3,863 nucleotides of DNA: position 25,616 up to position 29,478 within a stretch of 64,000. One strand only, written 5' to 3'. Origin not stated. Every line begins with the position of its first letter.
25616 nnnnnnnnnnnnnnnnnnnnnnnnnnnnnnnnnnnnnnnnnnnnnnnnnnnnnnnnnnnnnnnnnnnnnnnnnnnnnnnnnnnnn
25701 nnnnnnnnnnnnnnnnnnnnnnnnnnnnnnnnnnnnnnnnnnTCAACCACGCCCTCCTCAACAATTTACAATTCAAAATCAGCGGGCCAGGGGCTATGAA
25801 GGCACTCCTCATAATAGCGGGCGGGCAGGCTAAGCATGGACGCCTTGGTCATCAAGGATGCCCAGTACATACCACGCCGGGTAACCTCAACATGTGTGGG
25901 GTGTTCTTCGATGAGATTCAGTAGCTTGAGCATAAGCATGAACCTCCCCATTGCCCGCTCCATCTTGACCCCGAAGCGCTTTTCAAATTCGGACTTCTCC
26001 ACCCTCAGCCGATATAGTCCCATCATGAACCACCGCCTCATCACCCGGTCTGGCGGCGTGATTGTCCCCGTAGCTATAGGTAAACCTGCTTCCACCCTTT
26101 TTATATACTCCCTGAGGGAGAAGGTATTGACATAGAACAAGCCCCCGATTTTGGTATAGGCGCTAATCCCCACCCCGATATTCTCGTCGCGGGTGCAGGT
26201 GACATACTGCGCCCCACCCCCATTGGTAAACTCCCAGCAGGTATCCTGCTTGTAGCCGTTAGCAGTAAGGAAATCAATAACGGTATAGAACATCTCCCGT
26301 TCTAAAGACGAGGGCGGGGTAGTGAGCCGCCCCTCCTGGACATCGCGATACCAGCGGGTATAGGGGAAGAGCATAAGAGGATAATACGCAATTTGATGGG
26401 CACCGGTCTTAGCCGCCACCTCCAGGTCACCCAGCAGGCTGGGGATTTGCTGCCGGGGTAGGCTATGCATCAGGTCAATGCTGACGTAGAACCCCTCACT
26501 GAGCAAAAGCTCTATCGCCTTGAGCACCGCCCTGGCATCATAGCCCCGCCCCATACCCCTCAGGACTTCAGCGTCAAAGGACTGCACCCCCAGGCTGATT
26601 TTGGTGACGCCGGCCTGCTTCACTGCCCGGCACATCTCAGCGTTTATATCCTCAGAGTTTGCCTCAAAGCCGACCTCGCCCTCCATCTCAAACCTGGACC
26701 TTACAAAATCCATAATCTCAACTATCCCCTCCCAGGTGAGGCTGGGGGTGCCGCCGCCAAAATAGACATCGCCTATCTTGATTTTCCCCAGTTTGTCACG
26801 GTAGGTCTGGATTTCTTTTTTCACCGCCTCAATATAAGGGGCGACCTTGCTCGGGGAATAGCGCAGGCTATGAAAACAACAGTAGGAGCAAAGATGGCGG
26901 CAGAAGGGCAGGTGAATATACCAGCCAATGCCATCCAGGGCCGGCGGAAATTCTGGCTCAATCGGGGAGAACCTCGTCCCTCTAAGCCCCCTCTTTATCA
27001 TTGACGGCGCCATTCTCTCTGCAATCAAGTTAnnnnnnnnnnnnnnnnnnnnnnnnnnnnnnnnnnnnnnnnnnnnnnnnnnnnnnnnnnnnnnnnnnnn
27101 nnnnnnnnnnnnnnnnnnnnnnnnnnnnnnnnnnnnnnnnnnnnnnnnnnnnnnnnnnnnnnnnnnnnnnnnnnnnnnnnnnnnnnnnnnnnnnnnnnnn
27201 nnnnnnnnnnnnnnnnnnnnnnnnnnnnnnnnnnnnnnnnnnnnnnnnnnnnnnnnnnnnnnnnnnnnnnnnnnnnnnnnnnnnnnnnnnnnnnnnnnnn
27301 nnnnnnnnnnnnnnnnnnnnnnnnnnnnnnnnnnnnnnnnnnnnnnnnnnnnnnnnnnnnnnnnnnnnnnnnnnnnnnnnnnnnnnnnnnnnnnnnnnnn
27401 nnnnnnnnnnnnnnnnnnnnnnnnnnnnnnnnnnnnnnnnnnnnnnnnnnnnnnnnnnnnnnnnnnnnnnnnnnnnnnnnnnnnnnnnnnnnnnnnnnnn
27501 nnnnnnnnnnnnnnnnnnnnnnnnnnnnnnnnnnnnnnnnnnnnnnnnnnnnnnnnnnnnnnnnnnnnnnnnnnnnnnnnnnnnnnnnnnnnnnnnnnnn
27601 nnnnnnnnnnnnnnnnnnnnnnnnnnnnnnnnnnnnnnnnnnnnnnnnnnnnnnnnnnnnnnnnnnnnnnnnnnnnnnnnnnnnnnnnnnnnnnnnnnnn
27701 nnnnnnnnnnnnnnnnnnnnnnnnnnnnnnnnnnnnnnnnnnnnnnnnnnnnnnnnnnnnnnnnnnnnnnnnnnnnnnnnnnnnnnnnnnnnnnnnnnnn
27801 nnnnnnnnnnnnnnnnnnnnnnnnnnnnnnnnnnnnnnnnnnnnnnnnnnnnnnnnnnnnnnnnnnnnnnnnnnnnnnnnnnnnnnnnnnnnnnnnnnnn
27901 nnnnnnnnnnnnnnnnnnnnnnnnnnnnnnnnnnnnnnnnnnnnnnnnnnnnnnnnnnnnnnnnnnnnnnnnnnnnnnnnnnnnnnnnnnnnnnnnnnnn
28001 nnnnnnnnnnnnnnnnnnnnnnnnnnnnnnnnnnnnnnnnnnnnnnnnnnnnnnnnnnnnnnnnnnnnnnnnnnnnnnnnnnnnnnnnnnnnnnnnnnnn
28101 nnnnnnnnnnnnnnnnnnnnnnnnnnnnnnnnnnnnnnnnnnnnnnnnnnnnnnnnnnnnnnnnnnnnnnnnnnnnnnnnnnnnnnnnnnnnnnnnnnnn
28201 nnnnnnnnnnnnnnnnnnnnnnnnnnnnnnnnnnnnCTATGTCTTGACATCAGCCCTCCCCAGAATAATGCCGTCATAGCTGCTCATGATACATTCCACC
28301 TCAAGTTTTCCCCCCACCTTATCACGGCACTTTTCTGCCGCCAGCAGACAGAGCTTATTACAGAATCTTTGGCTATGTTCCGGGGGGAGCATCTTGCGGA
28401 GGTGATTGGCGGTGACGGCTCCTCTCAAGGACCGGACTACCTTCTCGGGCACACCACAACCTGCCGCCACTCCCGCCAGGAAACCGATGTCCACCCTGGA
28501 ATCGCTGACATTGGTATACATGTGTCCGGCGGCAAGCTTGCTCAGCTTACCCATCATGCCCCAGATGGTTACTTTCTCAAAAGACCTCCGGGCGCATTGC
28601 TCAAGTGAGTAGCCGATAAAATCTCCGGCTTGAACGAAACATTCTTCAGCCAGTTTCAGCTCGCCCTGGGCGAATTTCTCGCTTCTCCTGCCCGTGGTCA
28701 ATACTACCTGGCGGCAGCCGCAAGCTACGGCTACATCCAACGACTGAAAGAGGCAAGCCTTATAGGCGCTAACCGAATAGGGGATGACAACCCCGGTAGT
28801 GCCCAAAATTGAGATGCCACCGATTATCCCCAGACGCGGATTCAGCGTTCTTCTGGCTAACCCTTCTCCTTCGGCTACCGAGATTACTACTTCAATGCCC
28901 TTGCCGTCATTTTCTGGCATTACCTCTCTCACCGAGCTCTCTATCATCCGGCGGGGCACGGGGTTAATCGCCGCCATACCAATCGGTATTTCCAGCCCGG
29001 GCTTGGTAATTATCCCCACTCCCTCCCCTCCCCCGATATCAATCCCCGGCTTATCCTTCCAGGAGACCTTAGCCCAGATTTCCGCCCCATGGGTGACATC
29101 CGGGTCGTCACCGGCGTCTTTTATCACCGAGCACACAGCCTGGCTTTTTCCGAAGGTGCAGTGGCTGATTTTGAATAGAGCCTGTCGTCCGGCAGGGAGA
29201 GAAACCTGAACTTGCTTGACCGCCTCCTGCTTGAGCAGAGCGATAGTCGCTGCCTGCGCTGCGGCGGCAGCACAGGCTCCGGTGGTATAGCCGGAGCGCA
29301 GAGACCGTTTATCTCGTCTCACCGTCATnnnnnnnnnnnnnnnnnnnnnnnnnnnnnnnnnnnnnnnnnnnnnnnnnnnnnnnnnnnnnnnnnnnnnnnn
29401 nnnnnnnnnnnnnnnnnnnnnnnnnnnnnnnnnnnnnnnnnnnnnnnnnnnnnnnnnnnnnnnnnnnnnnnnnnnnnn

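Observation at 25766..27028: HemN-like radical-SAM gene embedded in a cbi operon that lacks cbiJ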

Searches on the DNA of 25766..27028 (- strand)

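Call 54: search_rna_families(sources=[L010, L169, L168, L083, L082, L007, L003], threshold=gathering)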
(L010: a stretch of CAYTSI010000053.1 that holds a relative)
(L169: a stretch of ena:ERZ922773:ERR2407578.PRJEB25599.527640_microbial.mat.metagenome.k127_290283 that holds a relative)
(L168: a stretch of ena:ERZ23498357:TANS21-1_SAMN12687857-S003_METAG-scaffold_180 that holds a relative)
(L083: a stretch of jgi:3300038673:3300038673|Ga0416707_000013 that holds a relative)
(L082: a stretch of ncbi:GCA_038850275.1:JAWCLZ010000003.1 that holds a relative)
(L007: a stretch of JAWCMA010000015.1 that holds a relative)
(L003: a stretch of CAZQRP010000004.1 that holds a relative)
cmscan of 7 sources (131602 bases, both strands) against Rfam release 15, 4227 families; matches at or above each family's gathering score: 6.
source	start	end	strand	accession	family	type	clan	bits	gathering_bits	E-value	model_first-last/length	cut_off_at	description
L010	4741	4942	+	RF00174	Cobalamin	Cis-reg; riboswitch;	CL00101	103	31.5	2.3e-24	1-189/189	no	Cobalamin riboswitch aptamer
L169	4714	4915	+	RF00174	Cobalamin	Cis-reg; riboswitch;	CL00101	103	31.5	2.3e-24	1-189/189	no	Cobalamin riboswitch aptamer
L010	9585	9849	+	RF00174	Cobalamin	Cis-reg; riboswitch;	CL00101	84.7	31.5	4e-19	1-189/189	no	Cobalamin riboswitch aptamer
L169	9558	9822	+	RF00174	Cobalamin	Cis-reg; riboswitch;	CL00101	84.7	31.5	4e-19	1-189/189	no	Cobalamin riboswitch aptamer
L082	11271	11342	-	RF00005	tRNA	Gene; tRNA;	CL00001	57.5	29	1.8e-09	1-71/71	no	tRNA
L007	11275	11346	-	RF00005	tRNA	Gene; tRNA;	CL00001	56.8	29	2.8e-09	1-71/71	no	tRNA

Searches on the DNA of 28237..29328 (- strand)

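Call 87: search_rna_families(sources=[L086, L087, L178, L002, L008, L173], threshold=gathering)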
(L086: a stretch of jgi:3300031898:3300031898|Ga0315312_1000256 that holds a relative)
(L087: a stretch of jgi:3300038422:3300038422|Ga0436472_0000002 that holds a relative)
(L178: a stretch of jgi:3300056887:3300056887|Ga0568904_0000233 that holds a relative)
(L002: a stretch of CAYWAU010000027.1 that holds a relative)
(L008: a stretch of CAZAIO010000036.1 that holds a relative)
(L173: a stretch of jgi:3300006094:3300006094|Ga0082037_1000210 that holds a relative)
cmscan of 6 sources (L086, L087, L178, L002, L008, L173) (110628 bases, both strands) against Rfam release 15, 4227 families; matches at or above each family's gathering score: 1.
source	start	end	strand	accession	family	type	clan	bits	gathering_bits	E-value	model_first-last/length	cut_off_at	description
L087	4371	4439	+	RF02683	NiCo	Cis-reg; riboswitch;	CL00122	38.4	37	7.7e-05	1-96/96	no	NiCo (Nickel/Cobalt) riboswitch aptamer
